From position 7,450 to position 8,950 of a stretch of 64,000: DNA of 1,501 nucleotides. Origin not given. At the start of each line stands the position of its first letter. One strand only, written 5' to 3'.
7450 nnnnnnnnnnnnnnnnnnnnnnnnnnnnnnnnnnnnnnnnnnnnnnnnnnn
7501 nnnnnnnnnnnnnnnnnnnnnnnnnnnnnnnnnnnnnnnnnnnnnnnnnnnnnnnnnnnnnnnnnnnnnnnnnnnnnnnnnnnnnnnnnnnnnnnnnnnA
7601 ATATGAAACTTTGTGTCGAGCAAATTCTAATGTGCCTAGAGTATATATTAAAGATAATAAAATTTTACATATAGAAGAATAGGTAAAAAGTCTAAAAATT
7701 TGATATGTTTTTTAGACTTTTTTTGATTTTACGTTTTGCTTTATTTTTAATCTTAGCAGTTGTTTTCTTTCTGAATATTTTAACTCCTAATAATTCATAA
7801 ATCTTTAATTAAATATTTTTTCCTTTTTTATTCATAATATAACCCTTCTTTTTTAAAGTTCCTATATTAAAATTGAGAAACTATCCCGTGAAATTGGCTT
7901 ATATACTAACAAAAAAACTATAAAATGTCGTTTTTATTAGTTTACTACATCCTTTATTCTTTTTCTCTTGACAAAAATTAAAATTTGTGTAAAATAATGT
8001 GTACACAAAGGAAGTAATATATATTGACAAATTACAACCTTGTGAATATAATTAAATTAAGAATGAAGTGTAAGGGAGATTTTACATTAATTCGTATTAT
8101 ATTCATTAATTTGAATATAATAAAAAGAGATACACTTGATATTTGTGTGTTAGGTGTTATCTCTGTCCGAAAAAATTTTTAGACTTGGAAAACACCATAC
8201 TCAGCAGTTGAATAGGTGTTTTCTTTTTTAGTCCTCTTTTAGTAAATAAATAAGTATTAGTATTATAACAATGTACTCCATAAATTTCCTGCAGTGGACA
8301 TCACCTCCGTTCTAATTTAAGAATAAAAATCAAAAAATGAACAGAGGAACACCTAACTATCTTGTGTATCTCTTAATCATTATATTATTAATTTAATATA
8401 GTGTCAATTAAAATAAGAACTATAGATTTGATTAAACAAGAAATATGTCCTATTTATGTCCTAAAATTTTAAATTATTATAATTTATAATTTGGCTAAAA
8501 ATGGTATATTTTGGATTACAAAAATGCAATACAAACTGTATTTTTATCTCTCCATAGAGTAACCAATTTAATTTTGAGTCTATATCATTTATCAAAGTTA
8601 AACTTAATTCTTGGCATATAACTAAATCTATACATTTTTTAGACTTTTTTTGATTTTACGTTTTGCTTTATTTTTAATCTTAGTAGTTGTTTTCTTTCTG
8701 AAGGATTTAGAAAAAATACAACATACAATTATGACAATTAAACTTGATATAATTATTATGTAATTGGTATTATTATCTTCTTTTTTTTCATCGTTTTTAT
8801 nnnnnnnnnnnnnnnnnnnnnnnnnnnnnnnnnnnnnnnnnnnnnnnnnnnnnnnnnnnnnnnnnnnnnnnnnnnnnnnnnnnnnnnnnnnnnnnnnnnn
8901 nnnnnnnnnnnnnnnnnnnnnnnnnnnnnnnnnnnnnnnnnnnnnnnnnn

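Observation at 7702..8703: About 930-bp ORF-less insert flanked by 70-bp direct repeats that duplicate the 3' end of the thermonuclease gene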

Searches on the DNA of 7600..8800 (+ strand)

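Call 5: search_rna_families(source=window, start=7600, end=8800, threshold=evalue, max_evalue=10, show_alignments=4)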
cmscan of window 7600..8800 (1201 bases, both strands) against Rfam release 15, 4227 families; matches with E-value up to 10: 5.
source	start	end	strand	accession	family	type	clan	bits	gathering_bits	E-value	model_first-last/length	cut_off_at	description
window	8061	8121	-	RF02255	adapt33_1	Gene; lncRNA;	-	23.2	60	5.7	1-76/76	no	Adaptive response 33 conserved region 1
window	8315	8387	-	RF02705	B_rapa_snoR775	Gene; snRNA; snoRNA; HACA-box;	-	19.9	64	5.7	1-127/127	no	Brassica rapa small nucleolar RNA 775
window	7909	7961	+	RF01403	STnc290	Gene; sRNA;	-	16.7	60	7.5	1-65/65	no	STnc290 Hfq binding RNA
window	7957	8008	+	RF03020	RT-17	Gene; sRNA;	-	15.8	40.4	7.2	1-95/95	no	RT-17 RNA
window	8333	8407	-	RF00113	SIB_RNA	Gene; antitoxin;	-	14.8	56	7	1-147/147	no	Short Intergenic Abundant RNA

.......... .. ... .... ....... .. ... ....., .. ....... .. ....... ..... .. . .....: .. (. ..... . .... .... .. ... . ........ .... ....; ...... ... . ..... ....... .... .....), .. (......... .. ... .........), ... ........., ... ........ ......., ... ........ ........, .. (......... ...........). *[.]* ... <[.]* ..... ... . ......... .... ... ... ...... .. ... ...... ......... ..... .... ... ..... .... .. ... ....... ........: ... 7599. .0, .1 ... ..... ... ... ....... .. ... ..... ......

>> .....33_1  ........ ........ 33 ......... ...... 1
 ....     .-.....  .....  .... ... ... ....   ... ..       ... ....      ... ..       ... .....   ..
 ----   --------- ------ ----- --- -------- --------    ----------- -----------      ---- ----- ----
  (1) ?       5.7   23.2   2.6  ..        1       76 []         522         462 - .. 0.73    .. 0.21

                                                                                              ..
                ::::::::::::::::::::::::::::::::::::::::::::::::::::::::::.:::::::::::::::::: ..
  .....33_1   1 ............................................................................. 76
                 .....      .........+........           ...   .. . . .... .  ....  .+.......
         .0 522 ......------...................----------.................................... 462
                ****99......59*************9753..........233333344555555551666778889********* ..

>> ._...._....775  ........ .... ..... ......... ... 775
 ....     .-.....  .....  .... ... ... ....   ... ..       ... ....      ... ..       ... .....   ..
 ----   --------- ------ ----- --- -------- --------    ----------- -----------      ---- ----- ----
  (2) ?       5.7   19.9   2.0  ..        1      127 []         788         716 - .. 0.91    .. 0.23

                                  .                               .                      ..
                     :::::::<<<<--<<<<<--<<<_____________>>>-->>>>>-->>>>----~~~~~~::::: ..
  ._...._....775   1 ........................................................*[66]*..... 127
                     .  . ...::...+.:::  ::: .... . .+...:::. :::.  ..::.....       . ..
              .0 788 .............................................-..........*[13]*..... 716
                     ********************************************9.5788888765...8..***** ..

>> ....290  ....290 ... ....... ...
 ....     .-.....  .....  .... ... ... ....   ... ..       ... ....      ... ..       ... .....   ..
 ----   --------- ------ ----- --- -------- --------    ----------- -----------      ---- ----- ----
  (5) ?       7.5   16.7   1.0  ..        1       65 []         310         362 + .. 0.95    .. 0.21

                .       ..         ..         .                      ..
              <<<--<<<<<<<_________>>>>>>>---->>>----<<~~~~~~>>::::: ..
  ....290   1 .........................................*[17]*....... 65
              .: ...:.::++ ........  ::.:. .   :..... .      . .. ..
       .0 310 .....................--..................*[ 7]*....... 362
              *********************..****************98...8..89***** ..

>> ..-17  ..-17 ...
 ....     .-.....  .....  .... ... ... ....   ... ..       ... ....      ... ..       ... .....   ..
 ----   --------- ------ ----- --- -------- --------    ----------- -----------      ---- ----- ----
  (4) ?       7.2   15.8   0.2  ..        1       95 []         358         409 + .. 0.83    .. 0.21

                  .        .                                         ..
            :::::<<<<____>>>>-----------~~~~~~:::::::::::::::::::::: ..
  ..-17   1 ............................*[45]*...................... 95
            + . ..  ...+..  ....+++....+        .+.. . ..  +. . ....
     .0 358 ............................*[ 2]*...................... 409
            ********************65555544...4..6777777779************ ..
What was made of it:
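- Closest known: Ibs/Sib of Escherichia coli. Different: The only Rfam SIB hit here was chance level (E = 7; call 5).
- Tried and rejected: The match is the complement of a 9-nt Shine-Dalgarno sequence, the helix 45-like pairing is absent (by eye only), and Rfam sees no rRNA (call 5).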

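Call 21: search_dna_similar(query=window:7776-8634:+, collection=plasmids, mode=distant, max_evalue=0.01, max_rows=10)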
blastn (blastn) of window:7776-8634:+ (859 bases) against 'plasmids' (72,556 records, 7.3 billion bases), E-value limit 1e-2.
Records with a match: 12; places in all: 12; records where one place covers at least 80% of the query: 0.
Best place of each record, by identity: 80-90% 12.
By first word of the organism name: Borrelia 12.
By predicted mobility (MOB-suite, as given by PLSDB): non-mobilizable 12.
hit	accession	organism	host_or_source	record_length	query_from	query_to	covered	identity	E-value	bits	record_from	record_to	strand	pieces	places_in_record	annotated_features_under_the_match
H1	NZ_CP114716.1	Borrelia miyamotoi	Ixodes persulcatus,Ixodes persulcatus ...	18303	147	193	5%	83.0%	5e-3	50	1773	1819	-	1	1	hypothetical protein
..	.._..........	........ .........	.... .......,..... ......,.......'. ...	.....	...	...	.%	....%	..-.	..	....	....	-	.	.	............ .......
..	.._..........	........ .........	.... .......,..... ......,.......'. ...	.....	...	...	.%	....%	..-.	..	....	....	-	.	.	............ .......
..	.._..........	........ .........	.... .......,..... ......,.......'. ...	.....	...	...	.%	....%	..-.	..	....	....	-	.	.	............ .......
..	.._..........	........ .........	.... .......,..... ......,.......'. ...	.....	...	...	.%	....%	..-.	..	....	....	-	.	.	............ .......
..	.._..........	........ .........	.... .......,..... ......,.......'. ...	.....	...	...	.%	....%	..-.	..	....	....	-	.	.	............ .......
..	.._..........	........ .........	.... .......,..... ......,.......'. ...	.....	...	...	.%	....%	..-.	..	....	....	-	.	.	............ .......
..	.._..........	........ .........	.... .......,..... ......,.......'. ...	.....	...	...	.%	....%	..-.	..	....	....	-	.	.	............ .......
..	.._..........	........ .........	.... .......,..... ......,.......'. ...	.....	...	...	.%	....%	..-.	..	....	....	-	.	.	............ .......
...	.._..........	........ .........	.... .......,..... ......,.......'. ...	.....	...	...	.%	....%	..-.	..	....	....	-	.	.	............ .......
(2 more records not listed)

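Call 22: search_dna_similar(query=window:7776-8634:+, collection=phages, mode=distant, max_evalue=0.01, max_rows=10)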
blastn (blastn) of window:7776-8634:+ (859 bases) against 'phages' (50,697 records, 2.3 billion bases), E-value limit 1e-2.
No match.
